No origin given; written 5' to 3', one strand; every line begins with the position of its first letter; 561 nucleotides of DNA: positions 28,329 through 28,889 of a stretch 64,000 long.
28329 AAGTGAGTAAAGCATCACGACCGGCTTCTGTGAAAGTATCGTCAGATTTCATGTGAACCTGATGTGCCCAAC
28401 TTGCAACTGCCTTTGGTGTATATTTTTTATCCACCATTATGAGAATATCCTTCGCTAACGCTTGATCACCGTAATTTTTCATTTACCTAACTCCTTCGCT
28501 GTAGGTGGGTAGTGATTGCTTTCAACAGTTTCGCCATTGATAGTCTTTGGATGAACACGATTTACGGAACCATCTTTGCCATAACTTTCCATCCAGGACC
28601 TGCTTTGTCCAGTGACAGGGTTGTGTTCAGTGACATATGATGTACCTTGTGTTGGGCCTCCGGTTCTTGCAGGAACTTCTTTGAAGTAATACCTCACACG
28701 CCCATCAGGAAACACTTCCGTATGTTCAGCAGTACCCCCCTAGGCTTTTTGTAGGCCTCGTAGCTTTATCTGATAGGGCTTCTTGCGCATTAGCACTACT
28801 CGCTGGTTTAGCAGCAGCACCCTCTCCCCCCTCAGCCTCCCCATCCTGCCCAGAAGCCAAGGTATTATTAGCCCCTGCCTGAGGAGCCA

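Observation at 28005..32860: Hint-domain polymorphic-toxin locus with an array of orphan toxin/immunity cassettes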

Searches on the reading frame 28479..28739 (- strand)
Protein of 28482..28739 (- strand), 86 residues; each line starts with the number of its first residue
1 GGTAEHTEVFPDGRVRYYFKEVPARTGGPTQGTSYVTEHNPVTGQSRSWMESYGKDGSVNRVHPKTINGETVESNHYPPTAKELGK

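Call 3: search_protein_families(library=pfam, proteins=[window:28479-28715:-], max_evalue=1)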
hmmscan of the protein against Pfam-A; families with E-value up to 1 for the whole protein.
window:28479-28715:- (78 aa): 0 families

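Call 20: search_protein_representatives(protein=window:28482-28739:-)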
Query: 86 residues. Proteins with E-value up to 0.001 (for the whole library): 444; up to 1e-10: 286; up to 1e-30: 3. The best 150 are listed.
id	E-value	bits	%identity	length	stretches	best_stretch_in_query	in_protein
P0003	2.5e-32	127.1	73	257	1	5-85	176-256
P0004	1.0e-31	125.2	71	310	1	4-86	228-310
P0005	1.6e-31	124.6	70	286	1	5-85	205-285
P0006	2.4e-30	120.8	69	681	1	3-86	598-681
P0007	2.4e-30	120.8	69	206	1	5-85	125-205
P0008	3.0e-30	120.5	72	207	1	6-83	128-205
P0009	3.2e-30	120.4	67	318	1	3-85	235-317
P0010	5.7e-30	119.6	68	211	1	5-85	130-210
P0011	9.5e-30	118.9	65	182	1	3-85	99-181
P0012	3.8e-29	117.0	68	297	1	3-86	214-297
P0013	4.7e-29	116.7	70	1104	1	7-85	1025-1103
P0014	3.4e-28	113.9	68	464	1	6-85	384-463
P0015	3.4e-28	113.9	63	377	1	4-86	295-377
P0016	3.7e-28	113.8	69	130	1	9-85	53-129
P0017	5.2e-28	113.3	64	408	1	2-86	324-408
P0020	1.4e-27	111.9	65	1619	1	3-84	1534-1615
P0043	4.9e-25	103.8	64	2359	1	4-84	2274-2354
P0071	2.1e-23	98.6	62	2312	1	6-86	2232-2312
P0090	1.0e-22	96.4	59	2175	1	6-84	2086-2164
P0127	3.1e-21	91.7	58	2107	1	6-85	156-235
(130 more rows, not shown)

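Call 21: search_protein_families(library=pfam, proteins=[P0043, P0071, P0020, P0013, P0127, P0004], max_evalue=0.001)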
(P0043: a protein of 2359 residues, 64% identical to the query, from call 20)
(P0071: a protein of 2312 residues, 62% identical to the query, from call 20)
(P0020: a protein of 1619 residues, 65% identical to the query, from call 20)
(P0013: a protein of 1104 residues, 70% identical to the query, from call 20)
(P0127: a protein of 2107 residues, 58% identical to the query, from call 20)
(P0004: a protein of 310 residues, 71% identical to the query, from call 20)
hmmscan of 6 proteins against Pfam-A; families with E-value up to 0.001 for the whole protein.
P0043 (2359 aa): 1 family
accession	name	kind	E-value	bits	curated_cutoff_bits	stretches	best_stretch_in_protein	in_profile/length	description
PF04830.18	DUF637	-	2.4e-15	57.1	26.6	1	1897-2056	1-167/168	Possible hemagglutinin (DUF637)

P0071 (2312 aa): 1 family
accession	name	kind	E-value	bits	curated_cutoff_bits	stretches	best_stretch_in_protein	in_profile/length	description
PF05593.20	RHS_repeat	-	4.3e-50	167.6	22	4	1320-1347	1-28/38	RHS Repeat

P0020 (1619 aa): 2 families
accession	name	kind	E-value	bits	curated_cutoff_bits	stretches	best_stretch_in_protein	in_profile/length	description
PF05860.19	TPS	-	3.4e-35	122.6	33.5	1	40-238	1-182/252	TPS secretion domain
PF04830.18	DUF637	-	1.2e-12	48.3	26.6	1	1148-1306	3-168/168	Possible hemagglutinin (DUF637)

P0013 (1104 aa): 1 family
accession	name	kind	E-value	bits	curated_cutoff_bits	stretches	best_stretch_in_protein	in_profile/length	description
PF05593.20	RHS_repeat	-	5.2e-16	59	22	1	320-356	1-37/38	RHS Repeat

P0127 (2107 aa): 6 families
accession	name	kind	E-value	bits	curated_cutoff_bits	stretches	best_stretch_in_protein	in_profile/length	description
PF12796.13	Ank_2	-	4.1e-98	322.6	27.3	12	1910-1998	3-87/90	Ankyrin repeats (3 copies)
PF00023.36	Ank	-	5.2e-55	180.7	21.1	1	1608-1638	2-32/33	Ankyrin repeat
PF13606.12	Ank_3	-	7.2e-54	173.1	22.3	0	1608-1636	2-30/30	Ankyrin repeat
PF13637.12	Ank_4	-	1.8e-50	168.2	22.7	3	1943-1991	2-50/50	Ankyrin repeats (many copies)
PF13857.12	Ank_5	-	3.5e-49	164.7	27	3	1923-1975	2-53/56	Ankyrin repeats (many copies)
PF24521.3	Ank_KRIT1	-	2.8e-09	37.3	80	0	1615-1697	25-107/149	KRIT1 ankyrin-repeats domain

P0004 (310 aa): 0 families

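Call 24: find_homologous_proteins(query=window:28482-28739:-)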
Query window:28482-28739:- (86 aa): 34 proteins with E <= 0.001 among 34 candidates.
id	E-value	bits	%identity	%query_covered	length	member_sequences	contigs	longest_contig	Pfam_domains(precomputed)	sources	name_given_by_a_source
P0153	1.6e-46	174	99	91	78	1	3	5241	-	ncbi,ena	-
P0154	4.0e-39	150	82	98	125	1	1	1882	-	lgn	-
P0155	1.4e-29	120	64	98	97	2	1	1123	-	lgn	-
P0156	1.7e-29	120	68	98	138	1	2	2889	-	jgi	jgi:filamentous hemagglutinin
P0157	7.3e-28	115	65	97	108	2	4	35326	-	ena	-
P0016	1.2e-27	114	69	90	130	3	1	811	-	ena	-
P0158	1.7e-27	113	65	98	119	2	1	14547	-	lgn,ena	-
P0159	3.1e-27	112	69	87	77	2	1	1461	-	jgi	-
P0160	5.1e-27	112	65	97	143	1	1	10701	-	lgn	-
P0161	2.0e-26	110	62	95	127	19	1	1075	-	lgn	-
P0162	2.1e-26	110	62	95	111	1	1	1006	-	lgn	-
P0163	3.5e-26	109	67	88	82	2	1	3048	-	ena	-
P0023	3.6e-26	109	62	98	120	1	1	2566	-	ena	-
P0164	5.5e-26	109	62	95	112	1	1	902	-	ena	-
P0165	1.1e-25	108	62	95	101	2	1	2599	-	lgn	-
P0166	1.6e-25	107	61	99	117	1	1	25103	-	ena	-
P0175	1.3e-20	91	59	92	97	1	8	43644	-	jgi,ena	jgi:hypothetical protein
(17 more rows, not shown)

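Call 27: find_encoding_contigs(protein=P0154, flank=5000)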
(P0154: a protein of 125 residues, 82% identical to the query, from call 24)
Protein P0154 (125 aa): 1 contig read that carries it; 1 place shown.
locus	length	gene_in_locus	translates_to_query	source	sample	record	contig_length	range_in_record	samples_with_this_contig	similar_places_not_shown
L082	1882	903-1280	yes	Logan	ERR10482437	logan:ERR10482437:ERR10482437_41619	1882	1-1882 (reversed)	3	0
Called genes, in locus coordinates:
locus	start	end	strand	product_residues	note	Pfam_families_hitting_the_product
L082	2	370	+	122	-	?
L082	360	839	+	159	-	-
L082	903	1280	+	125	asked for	-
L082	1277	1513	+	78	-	-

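Call 28: find_encoding_contigs(protein=P0157, flank=6000, max_places=3)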
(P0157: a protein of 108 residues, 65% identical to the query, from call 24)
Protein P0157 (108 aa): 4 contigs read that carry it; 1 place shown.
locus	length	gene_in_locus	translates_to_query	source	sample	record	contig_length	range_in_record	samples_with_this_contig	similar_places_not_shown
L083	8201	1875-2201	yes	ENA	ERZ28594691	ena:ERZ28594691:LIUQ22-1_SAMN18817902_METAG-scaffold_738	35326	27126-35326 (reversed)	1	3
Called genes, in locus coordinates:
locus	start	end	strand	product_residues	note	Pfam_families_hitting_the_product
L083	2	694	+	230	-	?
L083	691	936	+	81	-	-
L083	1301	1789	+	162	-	PF14085:DUF4265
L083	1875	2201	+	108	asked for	-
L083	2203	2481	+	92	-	-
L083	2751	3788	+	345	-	PF00149:Metallophos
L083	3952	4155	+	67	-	-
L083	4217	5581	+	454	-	PF00483:NTP_transferase, PF01128:IspD, PF12804:NTP_transf_3, PF25084:LbH_EIF2B, PF25087:GMPPB_C, PF00132:Hexapep, PF25087:GMPPB_C, PF00132:Hexapep, +1 more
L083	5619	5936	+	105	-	PF01451:LMWPc (faint)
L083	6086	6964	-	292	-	PF00528:BPD_transp_1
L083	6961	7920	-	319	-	PF00528:BPD_transp_1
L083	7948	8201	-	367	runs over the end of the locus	PF00005:ABC_tran, PF13304:AAA_21 (faint), PF08402:TOBE_2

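Call 32: predict_structure(alignment_id=A2)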
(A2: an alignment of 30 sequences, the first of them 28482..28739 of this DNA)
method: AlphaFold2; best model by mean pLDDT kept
length: 86 residues; sequences in the alignment: 30
mean_pLDDT: 87.7   pTM: 0.74
mean pLDDT of the five models: 87.7, 87.2, 86.3, 86.2, 84.8
residues with pLDDT >= 90: 57; 70-90: 19; 50-70: 9; < 50: 1
segments of 3 or more residues with pLDDT < 50: none
pLDDT, mean of each block of 10 residues (from residue 1): 83 94 91 95 95 91 92 80 57
secondary structure, 60 per line:
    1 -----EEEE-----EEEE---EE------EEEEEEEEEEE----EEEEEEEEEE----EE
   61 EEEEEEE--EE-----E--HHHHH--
elements in order: E6-9 E15-18 E30-40 E45-54 E59-67 H80-84

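Call 41: search_solved_structures(query=A3, max_evalue=10)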
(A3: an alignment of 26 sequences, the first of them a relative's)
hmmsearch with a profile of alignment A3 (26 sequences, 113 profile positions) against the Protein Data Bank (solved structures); distinct sequences matched with E-value up to 10: 2.
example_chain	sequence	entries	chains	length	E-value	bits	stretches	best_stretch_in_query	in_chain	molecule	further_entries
10aw_A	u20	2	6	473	0.78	12.9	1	22-80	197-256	50 kDa outer membrane protein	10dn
3jd5_F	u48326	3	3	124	1.2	12.3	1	7-88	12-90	28S ribosomal protein S6, mitochondrial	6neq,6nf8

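Call 43: find_encoding_contigs(protein=P0166, flank=4000, max_places=2)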
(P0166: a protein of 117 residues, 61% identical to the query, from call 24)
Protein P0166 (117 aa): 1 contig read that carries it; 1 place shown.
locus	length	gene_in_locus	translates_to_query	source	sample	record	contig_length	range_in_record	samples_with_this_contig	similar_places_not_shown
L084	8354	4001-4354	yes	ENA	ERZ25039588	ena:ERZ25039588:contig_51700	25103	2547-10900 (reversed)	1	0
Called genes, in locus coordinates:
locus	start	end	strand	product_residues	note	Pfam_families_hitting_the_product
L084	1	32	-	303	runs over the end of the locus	PF00999:Na_H_Exchanger (weak)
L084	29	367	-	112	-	-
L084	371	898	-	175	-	PF00353:HemolysinCabind (faint)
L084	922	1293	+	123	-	-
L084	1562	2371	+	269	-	PF00589:Phage_integrase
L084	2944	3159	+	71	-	-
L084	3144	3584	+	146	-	PF24806:DUF7706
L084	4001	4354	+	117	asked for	-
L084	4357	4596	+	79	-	-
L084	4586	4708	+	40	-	-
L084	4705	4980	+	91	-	-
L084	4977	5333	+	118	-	-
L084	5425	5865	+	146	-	-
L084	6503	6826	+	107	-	-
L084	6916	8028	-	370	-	PF00665:rve, PF13683:rve_3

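Call 44: find_encoding_contigs(protein=P0175, flank=4000, max_places=2)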
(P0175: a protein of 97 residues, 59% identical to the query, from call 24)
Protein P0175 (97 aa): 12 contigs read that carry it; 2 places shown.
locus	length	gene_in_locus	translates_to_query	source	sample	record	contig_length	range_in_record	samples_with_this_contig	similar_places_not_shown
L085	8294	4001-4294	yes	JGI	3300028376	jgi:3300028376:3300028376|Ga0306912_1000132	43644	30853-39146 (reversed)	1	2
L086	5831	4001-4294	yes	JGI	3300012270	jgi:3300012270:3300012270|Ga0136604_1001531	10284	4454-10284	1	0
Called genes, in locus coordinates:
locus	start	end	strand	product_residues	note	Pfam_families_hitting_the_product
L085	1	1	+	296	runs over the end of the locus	PF13531:SBP_bac_11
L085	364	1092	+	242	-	PF06041:DUF924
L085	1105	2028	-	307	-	PF00226:DnaJ, PF01556:DnaJ_C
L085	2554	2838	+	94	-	PF01527:HTH_Tnp_1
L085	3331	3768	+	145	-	PF13683:rve_3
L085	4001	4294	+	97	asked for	-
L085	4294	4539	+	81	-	-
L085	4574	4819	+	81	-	-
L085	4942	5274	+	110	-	PF24722:DUF7674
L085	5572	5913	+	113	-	-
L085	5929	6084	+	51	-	-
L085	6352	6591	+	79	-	-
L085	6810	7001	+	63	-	-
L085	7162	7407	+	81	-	-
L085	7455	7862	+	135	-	PF24722:DUF7674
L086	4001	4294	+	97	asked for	-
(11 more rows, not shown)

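Call 45: find_encoding_contigs(protein=P0158, flank=4000, max_places=2)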
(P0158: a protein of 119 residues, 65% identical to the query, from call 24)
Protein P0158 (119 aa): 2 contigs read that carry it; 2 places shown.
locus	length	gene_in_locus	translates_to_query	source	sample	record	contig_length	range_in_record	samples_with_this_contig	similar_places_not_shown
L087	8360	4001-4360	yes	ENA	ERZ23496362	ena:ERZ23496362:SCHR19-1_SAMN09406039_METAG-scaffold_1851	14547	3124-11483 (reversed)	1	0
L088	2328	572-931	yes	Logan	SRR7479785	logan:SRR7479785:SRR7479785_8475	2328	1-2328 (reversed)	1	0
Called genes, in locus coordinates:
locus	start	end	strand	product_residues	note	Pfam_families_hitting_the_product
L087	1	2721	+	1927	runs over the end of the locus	?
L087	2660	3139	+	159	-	-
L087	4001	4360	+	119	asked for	-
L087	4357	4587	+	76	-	-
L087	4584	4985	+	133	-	-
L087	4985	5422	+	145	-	-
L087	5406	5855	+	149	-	-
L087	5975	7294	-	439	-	-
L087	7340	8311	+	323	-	PF01797:Y1_Tnp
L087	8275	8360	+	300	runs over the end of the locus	-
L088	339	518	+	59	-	PF14206:Cys_rich_CPCC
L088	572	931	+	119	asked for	-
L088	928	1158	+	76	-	-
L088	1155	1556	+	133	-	-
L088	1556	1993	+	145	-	-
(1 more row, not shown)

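Call 47: predict_structure(alignment_id=A3)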
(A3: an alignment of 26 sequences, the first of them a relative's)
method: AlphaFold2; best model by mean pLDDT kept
length: 125 residues; sequences in the alignment: 26
mean_pLDDT: 79.2   pTM: 0.66
mean pLDDT of the five models: 79.2, 78.8, 77.7, 75.2, 74.6
residues with pLDDT >= 90: 56; 70-90: 35; 50-70: 14; < 50: 20
segments of 3 or more residues with pLDDT < 50: 2-20
pLDDT, mean of each block of 10 residues (from residue 1): 43 43 78 92 93 94 91 94 91 87 86 70 56
secondary structure, 60 per line:
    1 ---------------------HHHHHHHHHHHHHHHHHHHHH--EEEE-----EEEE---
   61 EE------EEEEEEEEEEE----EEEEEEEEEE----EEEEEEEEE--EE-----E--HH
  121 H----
elements in order: H22-42 E45-48 E54-57 E69-79 E84-93 E98-106

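Call 50: find_encoding_contigs(protein=P0015, flank=6000, max_places=3)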
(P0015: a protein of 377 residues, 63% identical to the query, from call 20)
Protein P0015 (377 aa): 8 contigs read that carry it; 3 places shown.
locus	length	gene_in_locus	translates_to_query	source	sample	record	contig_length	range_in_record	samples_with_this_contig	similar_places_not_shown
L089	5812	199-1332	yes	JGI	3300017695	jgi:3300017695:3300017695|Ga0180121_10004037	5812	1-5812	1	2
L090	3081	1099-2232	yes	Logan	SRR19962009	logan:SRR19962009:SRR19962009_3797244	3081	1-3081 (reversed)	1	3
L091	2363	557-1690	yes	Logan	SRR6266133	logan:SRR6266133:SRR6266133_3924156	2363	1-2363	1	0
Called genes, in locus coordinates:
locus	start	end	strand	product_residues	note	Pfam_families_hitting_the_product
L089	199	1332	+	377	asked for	PF14890:Intein_splicing (weak), PF07591:PT-HINT (weak)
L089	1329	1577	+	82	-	-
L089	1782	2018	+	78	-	PF15566:Imm32 (weak)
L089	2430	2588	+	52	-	-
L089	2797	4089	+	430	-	-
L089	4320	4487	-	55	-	-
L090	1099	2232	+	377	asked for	PF14890:Intein_splicing (weak), PF07591:PT-HINT (weak)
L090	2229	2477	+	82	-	-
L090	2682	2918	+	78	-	PF15566:Imm32 (weak)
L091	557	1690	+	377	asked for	PF14890:Intein_splicing (weak), PF07591:PT-HINT (weak)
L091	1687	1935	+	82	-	-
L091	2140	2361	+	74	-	?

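Call 62: list_cluster_members(proteins=[P0006, P0013, P0020, P0043, P0071, P0127, P0015, P0003, P0012, P0090])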
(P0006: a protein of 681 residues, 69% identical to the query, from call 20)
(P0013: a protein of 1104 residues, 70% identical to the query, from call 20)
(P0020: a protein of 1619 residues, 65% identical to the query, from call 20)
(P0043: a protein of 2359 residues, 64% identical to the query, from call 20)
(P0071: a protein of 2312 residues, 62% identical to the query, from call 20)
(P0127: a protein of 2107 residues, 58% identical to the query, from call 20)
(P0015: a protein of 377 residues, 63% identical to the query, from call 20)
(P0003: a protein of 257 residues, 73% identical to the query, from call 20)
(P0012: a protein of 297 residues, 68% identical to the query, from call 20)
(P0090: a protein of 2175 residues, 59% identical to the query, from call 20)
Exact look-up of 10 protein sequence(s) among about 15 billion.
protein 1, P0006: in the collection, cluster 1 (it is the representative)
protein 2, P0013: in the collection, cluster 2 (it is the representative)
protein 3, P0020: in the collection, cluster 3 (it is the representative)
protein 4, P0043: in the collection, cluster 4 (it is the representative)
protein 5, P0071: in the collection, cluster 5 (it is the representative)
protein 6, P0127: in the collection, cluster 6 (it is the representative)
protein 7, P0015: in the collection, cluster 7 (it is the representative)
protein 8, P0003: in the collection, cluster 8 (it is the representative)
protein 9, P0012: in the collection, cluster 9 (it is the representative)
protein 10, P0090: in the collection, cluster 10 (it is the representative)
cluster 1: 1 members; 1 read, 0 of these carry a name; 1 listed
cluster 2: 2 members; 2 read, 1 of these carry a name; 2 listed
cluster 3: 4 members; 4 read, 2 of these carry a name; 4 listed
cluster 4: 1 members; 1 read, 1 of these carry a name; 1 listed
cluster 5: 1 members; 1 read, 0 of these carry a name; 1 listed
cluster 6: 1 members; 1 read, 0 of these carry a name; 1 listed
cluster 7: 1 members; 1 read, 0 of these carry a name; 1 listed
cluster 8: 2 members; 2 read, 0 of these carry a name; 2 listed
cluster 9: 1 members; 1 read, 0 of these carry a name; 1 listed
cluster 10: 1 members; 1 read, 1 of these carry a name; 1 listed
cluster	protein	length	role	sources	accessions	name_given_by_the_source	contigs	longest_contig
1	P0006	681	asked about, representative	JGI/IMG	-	-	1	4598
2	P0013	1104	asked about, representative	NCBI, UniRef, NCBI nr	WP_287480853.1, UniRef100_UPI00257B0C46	RHS repeat-associated core domain-containing protein [Shewanella sp.] | RHS repeat domain-containing protein n=2 Tax=Shewanella TaxID=22 RepID=UPI00257B0C46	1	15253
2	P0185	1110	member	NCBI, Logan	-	-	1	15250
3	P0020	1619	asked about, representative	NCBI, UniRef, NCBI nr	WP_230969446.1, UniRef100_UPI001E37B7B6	two-partner secretion domain-containing protein [Nitrogeniibacter aestuarii] | two-partner secretion domain-containing protein n=1 Tax=Nitrogeniibacter aestuarii ... | filamentous hemagglutinin N-terminal domain-containing protein [Nitrogeniibacter ...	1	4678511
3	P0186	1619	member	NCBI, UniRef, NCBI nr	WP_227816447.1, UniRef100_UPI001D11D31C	two-partner secretion domain-containing protein [Nitrogeniibacter aestuarii] | two-partner secretion domain-containing protein n=1 Tax=Nitrogeniibacter aestuarii ... | filamentous hemagglutinin N-terminal domain-containing protein [Nitrogeniibacter ...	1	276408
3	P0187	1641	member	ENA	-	-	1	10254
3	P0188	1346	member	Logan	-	-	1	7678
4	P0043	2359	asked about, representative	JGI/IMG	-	filamentous hemagglutinin family protein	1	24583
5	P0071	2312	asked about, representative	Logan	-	-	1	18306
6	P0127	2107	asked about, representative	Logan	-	-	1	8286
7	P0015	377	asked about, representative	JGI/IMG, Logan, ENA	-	-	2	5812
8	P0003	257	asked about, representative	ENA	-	-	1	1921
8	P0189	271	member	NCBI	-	-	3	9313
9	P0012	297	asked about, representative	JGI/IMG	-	-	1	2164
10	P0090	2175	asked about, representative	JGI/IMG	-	hypothetical protein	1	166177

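Call 65: search_protein_families(library=pfam, alignment_id=A3, max_evalue=10)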
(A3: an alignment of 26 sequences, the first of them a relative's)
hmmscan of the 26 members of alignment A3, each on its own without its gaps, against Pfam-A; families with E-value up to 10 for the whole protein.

A. member 1, P0154 (125 aa): 0 families

B. families by the number of members that match (of 26 scanned): 9 families
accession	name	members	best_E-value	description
PF05593.20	RHS_repeat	3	0.021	RHS Repeat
PF03929.21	PepSY_TM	2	0.022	PepSY-associated TM region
PF22704.2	CBM13-like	1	0.033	Alpha-galactosidase, CBM13 domain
PF02945.21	Endonuclease_7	1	0.038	Recombination endonuclease VII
PF12245.14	Big_3_2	1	0.077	Bacterial Ig-like domain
PF13091.12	PLDc_2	1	0.1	PLD-like domain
PF23046.1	tSH3-B_UBE2O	1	0.12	UBE2O, tandem tSH3-B domain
PF17508.7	MccV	1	0.13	Microcin V bacteriocin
PF17297.7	PEPCK_N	1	0.19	Phosphoenolpyruvate carboxykinase N-terminal domain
